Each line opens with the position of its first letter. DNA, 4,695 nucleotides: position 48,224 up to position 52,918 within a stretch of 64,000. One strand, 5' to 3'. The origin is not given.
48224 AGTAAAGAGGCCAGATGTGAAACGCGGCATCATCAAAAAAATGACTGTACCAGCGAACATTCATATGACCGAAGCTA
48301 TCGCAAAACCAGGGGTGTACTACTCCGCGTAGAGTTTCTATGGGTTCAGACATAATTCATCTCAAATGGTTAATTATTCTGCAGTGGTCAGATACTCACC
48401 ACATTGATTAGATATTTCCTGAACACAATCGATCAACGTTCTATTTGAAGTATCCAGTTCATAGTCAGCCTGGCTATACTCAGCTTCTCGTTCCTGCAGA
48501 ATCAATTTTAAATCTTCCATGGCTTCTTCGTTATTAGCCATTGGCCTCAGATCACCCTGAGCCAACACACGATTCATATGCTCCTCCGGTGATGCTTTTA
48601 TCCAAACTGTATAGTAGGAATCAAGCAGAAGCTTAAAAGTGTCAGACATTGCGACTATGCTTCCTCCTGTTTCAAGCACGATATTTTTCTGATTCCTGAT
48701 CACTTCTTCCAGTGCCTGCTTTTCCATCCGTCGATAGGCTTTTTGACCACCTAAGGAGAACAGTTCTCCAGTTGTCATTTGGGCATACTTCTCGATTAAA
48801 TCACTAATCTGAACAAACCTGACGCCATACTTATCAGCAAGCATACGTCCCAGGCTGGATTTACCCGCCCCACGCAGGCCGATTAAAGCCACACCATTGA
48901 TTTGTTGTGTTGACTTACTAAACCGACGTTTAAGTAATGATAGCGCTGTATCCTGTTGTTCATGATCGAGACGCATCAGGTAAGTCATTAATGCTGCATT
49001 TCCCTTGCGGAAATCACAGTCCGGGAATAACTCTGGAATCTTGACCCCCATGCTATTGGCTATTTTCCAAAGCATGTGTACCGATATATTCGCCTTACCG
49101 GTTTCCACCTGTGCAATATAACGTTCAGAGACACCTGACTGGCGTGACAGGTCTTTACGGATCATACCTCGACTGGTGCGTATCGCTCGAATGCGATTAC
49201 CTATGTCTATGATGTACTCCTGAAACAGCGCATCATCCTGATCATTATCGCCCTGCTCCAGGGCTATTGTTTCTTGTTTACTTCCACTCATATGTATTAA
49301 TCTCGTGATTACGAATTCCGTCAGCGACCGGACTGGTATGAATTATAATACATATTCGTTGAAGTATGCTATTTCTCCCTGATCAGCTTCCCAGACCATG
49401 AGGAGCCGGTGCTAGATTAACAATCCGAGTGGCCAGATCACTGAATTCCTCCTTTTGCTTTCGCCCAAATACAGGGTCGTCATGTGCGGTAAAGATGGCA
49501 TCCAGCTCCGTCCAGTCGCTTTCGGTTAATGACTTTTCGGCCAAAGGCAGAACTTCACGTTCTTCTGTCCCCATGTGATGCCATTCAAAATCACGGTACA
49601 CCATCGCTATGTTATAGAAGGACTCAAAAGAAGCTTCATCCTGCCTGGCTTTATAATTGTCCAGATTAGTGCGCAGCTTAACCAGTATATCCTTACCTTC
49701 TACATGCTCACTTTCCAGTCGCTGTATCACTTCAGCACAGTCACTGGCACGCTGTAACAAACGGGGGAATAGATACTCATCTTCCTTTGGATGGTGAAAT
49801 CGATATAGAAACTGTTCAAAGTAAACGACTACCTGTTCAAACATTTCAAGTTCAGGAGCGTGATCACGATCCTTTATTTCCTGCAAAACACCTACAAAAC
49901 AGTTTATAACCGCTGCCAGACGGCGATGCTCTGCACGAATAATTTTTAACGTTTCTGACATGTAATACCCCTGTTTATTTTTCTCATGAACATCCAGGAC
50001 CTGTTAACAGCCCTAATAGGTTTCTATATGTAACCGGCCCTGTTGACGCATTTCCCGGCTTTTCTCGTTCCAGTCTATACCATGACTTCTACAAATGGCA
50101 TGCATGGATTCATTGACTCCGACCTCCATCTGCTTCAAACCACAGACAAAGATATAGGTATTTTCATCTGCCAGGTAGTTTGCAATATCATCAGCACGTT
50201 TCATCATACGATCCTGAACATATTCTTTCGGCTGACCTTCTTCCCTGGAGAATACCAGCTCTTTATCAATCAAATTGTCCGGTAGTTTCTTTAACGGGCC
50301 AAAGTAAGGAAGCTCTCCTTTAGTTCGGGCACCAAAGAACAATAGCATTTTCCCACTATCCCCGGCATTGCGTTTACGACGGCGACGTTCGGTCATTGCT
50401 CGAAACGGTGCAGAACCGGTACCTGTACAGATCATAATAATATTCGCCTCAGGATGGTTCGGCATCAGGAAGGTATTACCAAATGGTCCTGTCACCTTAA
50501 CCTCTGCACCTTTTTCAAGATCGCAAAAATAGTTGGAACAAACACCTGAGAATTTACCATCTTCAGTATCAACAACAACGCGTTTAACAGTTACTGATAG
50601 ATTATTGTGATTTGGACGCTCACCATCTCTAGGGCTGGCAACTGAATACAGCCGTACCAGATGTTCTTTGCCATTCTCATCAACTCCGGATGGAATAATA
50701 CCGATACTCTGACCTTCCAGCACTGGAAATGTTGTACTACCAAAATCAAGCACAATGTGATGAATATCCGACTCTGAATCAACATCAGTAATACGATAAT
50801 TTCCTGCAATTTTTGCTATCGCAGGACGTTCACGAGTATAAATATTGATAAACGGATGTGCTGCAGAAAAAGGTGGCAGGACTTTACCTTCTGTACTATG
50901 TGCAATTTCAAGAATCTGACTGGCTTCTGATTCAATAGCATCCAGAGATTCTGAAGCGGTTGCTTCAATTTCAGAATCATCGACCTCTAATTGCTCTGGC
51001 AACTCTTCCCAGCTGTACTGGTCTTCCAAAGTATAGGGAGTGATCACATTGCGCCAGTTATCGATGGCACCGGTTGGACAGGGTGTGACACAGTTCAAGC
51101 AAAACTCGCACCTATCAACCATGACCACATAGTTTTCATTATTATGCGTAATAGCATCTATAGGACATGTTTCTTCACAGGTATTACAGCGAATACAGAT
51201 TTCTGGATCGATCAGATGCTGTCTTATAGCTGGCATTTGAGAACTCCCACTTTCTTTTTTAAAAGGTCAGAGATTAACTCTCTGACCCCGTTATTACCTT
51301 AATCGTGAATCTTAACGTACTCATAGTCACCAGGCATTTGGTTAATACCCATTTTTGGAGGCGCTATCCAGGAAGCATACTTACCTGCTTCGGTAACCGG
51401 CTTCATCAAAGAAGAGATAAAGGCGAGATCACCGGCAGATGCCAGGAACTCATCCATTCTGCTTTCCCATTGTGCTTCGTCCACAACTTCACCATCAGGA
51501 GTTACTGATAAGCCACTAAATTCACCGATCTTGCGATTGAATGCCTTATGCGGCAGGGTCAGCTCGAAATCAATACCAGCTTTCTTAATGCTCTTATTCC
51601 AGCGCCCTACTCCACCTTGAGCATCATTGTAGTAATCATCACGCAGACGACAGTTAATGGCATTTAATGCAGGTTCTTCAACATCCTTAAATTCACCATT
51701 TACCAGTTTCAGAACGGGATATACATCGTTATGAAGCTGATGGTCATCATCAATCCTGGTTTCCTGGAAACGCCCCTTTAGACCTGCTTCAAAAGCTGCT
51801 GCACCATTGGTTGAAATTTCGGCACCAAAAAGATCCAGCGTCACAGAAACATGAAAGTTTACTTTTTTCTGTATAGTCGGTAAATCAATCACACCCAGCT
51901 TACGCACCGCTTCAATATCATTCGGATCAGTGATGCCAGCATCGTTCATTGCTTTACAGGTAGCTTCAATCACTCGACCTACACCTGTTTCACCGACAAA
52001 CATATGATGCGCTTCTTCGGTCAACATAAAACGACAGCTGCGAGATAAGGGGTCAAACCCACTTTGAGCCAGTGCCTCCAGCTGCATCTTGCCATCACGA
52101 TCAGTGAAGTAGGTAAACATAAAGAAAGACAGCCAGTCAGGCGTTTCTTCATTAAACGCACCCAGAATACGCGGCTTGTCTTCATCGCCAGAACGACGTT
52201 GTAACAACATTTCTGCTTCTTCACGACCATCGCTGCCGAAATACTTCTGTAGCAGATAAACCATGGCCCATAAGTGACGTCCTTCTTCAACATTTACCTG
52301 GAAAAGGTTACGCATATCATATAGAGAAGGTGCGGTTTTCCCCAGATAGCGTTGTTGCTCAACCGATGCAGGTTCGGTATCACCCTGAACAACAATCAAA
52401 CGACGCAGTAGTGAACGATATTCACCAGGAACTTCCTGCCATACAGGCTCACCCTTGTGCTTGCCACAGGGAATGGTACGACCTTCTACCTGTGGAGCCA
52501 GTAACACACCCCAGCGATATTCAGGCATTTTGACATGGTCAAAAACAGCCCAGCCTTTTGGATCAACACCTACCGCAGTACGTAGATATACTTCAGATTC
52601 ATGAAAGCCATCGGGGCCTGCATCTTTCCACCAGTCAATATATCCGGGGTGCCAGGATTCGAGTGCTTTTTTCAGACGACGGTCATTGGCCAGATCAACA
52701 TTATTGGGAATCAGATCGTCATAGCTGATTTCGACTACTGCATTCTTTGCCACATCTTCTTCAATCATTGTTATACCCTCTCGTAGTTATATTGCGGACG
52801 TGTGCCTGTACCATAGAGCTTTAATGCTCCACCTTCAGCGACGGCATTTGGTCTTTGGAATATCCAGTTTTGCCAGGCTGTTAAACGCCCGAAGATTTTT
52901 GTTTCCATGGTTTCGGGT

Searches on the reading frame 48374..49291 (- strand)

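Call 59: search_protein_families(library=pfam, proteins=[window:48374-49291:-])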
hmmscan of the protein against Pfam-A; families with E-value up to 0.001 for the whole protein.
window:48374-49291:- (305 aa): 8 families
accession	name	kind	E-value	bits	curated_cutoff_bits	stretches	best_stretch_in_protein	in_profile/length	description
PF01202.28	SKI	-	1.1e-34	120.4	22.1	1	140-295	1-156/159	Shikimate kinase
PF01381.28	HTH_3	-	5.3e-14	52.4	23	1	34-88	1-55/55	Helix-turn-helix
PF13238.12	AAA_18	-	4e-08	34.2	29.4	1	134-257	1-123/128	AAA domain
PF13207.12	AAA_17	-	1.4e-06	29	27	1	138-255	2-133/136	AAA domain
PF13560.12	HTH_31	-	1.3e-05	25.8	27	1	30-79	2-52/64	Helix-turn-helix domain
PF12844.13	HTH_19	-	3.3e-05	24.1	30.2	1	31-87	1-57/64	Helix-turn-helix domain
PF13189.12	Cytidylate_kin2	-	0.00015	22.5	28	0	138-290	6-171/176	Cytidylate kinase-like family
PF13671.12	AAA_33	-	0.00026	21.8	27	1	135-258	3-133/143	AAA domain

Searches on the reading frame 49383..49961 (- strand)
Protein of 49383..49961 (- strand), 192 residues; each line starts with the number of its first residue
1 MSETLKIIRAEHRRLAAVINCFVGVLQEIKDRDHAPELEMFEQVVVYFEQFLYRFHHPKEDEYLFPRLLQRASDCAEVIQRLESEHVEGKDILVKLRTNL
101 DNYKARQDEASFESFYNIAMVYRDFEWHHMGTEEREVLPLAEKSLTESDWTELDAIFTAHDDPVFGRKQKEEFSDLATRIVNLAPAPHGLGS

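Call 59: search_protein_families(library=pfam, proteins=[window:49383-49961:-])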
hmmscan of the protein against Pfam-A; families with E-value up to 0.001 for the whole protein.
window:49383-49961:- (192 aa): 1 family
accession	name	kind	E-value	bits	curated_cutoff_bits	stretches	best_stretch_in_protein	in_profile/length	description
PF01814.28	Hemerythrin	-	2.8e-14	54.1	25.3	1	5-141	3-127/127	Hemerythrin HHE cation binding domain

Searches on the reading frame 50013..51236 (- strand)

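Call 59: search_protein_families(library=pfam, proteins=[window:50013-51236:-])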
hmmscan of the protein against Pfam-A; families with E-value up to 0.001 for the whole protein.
window:50013-51236:- (407 aa): 10 families
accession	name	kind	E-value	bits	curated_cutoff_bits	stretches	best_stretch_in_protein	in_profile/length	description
PF00175.26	NAD_binding_1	-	7e-14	52.8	22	1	268-374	1-107/109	Oxidoreductase NAD-binding domain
PF00037.32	Fer4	-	1e-11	44.5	21.1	2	9-30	3-24/24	4Fe-4S binding domain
PF13237.11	Fer4_10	-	7.6e-08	32.6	25.5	1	8-54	3-53/53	4Fe-4S dicluster domain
PF13484.11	Fer4_16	-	7.8e-07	30.2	30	0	42-65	1-24/66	4Fe-4S double cluster binding domain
PF14697.11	Fer4_21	-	8.4e-07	29.5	35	1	9-58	3-57/59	4Fe-4S dicluster domain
PF12838.12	Fer4_7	-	1.4e-06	29.1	27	1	14-57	2-52/52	4Fe-4S dicluster domain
PF13187.11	Fer4_9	-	2.3e-06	27.9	27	1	14-58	2-52/52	4Fe-4S dicluster domain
PF12837.12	Fer4_6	-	5.2e-05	23.4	25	1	9-29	4-24/24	4Fe-4S binding domain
PF25160.1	LdpA_Fe-S-bd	-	0.00048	20.3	27.6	1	14-60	5-45/49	LdpA Fe-S cluster-binding domain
PF12797.12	Fer4_2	-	0.00053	20.2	24.5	1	8-25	4-21/22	4Fe-4S binding domain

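Call 81: search_protein_families(library=ncbifam, proteins=[window:50013-51236:-], max_evalue=1e-10)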
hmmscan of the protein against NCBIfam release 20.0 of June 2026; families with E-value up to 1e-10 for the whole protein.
window:50013-51236:- (407 aa): 7 families
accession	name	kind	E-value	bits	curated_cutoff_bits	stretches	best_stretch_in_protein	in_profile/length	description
TIGR03224.1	benzo_boxA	equivalog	6.2e-193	641.3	459.2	1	4-407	2-411/411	benzoyl-CoA 2,3-epoxidase subunit BoxA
NF045929.1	FNRPetHCyano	equivalog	1.9e-70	237.7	600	1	128-407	118-411/411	ferredoxin--NADP reductase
NF058510.1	bifunc_CpcD_PetH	exception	1e-69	235.2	635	1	127-407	113-405/405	bifunctional rod-capping linker CpcD/ferredoxin--NADP reductase PetH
TIGR01931.1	cysJ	equivalog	8.9e-34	117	668.15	1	194-396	383-582/597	assimilatory sulfite reductase (NADPH) flavoprotein subunit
NF004859.0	PRK06214.1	equivalog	1.1e-32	113.4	432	1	195-402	326-534/539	sulfite reductase subunit alpha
NF008197.0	PRK10953.1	equivalog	3.6e-28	98.2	838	1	194-396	387-586/601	NADPH-dependent assimilatory sulfite reductase flavoprotein subunit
TIGR01944.1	rnfB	subfamily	2.5e-11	43.5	68.7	1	8-70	109-172/190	RnfABCDGE type electron transport complex subunit B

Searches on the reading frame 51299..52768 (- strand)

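Call 81: search_protein_families(library=ncbifam, proteins=[window:51299-52768:-], max_evalue=1e-10)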
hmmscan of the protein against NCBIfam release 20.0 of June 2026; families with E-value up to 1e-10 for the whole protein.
window:51299-52768:- (489 aa): 1 family
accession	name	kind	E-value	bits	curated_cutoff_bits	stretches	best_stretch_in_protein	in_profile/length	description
TIGR03225.1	benzo_boxB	equivalog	1e-267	888.5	499.1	1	14-487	1-471/471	benzoyl-CoA 2,3-epoxidase subunit BoxB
